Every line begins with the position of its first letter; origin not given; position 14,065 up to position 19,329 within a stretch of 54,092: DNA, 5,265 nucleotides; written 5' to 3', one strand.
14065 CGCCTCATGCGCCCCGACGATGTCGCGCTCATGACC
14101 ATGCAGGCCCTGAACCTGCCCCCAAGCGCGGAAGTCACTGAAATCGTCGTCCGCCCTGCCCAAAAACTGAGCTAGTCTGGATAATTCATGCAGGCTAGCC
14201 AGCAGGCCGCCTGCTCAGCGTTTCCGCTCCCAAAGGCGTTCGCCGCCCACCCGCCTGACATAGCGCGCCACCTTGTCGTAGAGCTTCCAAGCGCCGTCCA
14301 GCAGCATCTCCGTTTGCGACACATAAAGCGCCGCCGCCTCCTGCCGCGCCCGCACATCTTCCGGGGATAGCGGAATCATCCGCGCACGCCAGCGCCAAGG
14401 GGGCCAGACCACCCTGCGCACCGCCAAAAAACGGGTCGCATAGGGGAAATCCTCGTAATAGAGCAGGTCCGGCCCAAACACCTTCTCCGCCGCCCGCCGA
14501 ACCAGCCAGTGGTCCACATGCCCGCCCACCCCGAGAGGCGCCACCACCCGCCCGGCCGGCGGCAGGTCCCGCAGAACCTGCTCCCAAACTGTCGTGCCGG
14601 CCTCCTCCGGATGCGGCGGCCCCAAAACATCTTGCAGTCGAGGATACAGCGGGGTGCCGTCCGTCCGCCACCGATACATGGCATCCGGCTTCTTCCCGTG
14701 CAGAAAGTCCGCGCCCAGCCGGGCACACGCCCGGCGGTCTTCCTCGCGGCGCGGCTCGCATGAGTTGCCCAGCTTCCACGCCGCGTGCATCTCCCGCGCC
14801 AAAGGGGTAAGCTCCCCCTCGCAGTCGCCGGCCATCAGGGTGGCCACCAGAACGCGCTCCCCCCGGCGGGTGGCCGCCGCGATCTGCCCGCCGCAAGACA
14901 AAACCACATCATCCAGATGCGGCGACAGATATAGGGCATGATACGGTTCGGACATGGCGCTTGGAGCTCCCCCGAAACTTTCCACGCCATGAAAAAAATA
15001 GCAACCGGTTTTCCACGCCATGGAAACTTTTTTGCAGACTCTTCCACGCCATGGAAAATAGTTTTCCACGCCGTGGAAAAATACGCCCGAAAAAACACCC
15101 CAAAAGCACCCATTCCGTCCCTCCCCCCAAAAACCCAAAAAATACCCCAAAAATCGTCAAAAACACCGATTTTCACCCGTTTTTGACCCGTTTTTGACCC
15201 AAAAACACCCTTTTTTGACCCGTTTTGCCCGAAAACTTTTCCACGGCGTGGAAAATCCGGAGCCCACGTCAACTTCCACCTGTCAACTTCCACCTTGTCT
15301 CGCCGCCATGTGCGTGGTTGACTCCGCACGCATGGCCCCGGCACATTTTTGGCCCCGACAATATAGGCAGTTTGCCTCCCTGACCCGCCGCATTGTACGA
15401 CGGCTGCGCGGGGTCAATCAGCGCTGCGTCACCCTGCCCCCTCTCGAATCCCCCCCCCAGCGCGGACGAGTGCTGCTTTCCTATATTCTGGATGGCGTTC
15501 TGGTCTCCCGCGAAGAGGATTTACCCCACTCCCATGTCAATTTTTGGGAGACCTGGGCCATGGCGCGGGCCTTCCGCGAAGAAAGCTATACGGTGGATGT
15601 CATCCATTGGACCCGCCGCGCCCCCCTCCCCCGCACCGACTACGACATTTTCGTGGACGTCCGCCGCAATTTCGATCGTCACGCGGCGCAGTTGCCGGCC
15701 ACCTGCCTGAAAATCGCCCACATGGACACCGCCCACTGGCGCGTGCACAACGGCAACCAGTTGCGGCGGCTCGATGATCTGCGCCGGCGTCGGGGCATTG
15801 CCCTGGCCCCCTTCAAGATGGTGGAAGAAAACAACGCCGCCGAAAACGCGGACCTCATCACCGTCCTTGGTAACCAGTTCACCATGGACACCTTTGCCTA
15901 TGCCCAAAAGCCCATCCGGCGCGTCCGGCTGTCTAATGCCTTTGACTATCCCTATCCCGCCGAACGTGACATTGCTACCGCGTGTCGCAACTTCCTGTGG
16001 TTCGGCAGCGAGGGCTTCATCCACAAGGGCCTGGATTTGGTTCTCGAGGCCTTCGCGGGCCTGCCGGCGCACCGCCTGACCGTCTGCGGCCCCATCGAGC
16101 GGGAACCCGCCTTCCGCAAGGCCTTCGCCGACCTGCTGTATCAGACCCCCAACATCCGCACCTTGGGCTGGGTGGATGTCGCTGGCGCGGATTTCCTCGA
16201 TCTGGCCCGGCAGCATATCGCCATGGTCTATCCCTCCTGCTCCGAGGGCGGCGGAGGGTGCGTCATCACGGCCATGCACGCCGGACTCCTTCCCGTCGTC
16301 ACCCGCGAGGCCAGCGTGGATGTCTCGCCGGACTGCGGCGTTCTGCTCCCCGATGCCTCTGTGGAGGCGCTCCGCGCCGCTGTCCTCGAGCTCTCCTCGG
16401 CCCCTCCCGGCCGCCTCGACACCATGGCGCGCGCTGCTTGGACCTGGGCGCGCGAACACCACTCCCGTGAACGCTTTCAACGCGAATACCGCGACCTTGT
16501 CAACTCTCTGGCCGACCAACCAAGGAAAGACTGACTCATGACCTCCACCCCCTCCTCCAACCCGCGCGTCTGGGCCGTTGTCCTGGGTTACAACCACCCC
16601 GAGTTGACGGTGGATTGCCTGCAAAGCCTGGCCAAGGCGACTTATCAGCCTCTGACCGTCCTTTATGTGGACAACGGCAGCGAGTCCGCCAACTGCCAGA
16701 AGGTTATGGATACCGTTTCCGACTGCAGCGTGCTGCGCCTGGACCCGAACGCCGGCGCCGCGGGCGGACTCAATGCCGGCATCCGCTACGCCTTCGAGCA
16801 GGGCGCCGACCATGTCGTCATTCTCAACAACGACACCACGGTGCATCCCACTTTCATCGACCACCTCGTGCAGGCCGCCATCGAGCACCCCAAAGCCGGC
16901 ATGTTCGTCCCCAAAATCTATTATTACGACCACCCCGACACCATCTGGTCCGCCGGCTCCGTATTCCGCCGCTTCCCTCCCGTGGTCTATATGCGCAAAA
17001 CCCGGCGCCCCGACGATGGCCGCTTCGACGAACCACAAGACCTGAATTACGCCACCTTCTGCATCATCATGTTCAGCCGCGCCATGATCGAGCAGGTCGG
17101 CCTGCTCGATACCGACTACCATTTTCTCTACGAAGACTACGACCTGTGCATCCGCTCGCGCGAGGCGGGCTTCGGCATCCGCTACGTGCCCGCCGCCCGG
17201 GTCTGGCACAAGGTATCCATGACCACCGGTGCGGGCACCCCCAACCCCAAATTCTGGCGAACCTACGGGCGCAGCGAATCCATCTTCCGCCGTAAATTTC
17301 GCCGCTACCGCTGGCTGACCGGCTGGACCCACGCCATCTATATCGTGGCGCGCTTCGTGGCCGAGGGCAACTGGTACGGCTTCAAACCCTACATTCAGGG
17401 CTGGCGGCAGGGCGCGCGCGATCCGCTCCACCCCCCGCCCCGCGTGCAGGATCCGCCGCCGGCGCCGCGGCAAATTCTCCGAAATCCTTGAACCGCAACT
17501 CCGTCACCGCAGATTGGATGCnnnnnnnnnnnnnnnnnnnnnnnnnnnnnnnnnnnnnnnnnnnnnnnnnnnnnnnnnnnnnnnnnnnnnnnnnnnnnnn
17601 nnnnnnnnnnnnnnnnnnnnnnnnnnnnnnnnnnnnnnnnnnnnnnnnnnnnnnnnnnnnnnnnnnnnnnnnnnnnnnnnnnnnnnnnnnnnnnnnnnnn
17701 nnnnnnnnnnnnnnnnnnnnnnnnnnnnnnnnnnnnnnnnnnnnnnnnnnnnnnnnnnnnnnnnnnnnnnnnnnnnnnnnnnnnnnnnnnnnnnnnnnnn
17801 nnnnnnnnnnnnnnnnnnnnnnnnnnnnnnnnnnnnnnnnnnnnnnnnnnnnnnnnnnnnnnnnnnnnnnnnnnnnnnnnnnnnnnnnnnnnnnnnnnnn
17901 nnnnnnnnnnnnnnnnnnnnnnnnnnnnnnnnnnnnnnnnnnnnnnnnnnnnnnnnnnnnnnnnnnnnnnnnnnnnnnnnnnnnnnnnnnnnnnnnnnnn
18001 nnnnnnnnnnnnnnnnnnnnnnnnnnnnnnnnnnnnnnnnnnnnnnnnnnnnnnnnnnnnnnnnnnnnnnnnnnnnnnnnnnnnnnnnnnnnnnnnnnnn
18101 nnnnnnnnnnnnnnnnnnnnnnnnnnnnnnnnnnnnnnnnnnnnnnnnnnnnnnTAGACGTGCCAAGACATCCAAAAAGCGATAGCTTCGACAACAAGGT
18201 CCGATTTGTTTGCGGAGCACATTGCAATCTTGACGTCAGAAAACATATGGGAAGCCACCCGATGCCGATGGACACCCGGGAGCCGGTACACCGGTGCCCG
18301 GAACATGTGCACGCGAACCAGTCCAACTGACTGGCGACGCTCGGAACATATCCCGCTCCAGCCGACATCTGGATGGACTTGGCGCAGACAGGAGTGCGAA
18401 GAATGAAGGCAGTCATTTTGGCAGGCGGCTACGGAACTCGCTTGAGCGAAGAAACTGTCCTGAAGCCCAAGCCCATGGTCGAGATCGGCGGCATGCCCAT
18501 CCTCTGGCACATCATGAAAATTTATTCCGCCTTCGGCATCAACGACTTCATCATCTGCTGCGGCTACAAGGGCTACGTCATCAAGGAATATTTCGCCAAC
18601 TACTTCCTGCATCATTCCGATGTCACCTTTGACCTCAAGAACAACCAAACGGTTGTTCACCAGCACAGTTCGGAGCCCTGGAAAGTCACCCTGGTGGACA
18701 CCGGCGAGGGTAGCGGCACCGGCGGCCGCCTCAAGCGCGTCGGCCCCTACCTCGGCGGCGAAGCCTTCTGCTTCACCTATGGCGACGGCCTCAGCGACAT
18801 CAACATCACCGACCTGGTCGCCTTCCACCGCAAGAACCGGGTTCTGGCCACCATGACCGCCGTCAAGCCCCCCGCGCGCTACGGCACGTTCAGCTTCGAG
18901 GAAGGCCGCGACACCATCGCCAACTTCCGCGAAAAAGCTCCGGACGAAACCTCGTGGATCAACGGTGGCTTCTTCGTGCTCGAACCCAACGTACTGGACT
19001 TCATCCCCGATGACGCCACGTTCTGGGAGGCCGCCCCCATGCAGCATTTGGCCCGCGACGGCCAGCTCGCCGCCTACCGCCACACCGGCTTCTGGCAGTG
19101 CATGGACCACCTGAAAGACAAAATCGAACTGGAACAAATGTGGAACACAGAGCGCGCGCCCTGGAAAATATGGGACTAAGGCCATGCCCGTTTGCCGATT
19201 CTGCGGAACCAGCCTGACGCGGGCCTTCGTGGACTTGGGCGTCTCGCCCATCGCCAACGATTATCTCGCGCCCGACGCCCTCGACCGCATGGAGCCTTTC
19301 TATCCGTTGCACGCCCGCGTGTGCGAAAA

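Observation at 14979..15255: Helically phased array of a 15-19-bp palindrome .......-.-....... in a divergent intergenic region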

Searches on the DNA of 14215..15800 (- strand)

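Call 49: search_rna_families(source=window, start=14500, end=15800, threshold=evalue, max_evalue=1)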
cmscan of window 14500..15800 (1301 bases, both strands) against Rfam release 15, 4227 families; matches with E-value up to 1: 0.
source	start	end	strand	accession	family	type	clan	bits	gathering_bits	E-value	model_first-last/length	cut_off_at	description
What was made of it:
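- On Any Rfam RNA family: No match up to E = 1 in the window region (call 49).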

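Call 81: search_rna_families(sources=[L084, L101, L093, L097, L045, L118, L210, L230, L103], threshold=gathering)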
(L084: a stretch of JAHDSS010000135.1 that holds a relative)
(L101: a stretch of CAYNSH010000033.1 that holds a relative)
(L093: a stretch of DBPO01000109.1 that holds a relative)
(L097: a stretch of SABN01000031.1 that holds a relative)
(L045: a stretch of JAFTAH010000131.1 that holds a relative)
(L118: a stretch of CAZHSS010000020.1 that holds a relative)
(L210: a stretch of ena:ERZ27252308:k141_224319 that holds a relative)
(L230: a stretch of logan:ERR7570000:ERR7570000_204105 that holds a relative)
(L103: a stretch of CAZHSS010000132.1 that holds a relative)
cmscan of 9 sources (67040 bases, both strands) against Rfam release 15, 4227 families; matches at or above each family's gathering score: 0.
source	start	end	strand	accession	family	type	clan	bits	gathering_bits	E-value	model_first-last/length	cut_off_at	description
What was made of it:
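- On Any Rfam RNA family: No match at gathering score in nine array-bearing loci (call 81).
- There is no Rfam match (calls 49, 81).
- Tried and rejected: Known RNA family: no Rfam hit (calls 49, 81).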

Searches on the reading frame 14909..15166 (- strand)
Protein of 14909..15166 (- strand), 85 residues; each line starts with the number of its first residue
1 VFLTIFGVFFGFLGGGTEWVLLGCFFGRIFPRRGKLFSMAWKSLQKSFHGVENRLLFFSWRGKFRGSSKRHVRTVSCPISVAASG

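Call 63: find_homologous_proteins(query=window:14909-15166:-, max_evalue=0.001)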
Query window:14909-15166:- (85 aa): 1 proteins with E <= 0.001 among 2 candidates.
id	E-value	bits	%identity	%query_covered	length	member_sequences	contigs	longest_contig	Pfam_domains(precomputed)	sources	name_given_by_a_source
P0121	2.4e-10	58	79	39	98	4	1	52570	-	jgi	jgi:hypothetical protein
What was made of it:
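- Checked: One JGI hypothetical protein matched an array-derived ORF (call 63).
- Tried and rejected: The search for the remembered 'hypothetical proteins' gave one hit (call 63).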

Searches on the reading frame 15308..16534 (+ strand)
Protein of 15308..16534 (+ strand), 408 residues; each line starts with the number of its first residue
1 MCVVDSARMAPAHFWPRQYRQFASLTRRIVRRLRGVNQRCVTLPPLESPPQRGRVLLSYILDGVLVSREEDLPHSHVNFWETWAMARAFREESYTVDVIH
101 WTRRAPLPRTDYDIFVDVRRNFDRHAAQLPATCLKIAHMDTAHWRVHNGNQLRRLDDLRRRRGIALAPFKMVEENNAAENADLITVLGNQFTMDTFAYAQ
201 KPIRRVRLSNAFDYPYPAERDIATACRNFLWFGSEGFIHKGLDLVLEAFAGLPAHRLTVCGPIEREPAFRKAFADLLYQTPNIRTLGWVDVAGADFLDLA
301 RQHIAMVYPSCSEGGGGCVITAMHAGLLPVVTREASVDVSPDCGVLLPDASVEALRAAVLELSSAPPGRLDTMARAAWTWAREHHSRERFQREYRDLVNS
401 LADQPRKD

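Call 8: search_protein_families(library=pfam, proteins=[window:15308-16534:+])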
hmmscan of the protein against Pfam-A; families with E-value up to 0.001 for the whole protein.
window:15308-16534:+ (408 aa): 2 families
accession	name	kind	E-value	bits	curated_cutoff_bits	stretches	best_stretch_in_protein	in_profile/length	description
PF13692.12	Glyco_trans_1_4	-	4.8e-11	43.5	27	1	229-363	4-140/142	Glycosyl transferases group 1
PF00534.26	Glycos_transf_1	-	2.4e-07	30.9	26.4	1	237-366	25-159/172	Glycosyl transferases group 1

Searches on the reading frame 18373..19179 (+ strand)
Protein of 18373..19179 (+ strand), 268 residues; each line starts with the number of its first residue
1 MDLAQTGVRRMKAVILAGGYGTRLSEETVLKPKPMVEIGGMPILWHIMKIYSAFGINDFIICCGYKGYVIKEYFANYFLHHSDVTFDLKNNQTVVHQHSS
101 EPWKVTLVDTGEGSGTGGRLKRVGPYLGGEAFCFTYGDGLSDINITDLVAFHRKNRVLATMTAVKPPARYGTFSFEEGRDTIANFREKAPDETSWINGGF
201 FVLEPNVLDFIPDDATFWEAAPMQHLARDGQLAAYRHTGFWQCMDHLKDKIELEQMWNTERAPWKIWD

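Call 8: search_protein_families(library=pfam, proteins=[window:18373-19179:+])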
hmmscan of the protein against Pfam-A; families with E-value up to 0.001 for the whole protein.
window:18373-19179:+ (268 aa): 2 families
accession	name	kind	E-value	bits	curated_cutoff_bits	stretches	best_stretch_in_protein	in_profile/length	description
PF00483.29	NTP_transferase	-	7.4e-18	65.5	21.2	1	12-211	1-188/245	Nucleotidyl transferase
PF12804.13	NTP_transf_3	-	8.2e-08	33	27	1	13-66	1-49/160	MobA-like NTP transferase domain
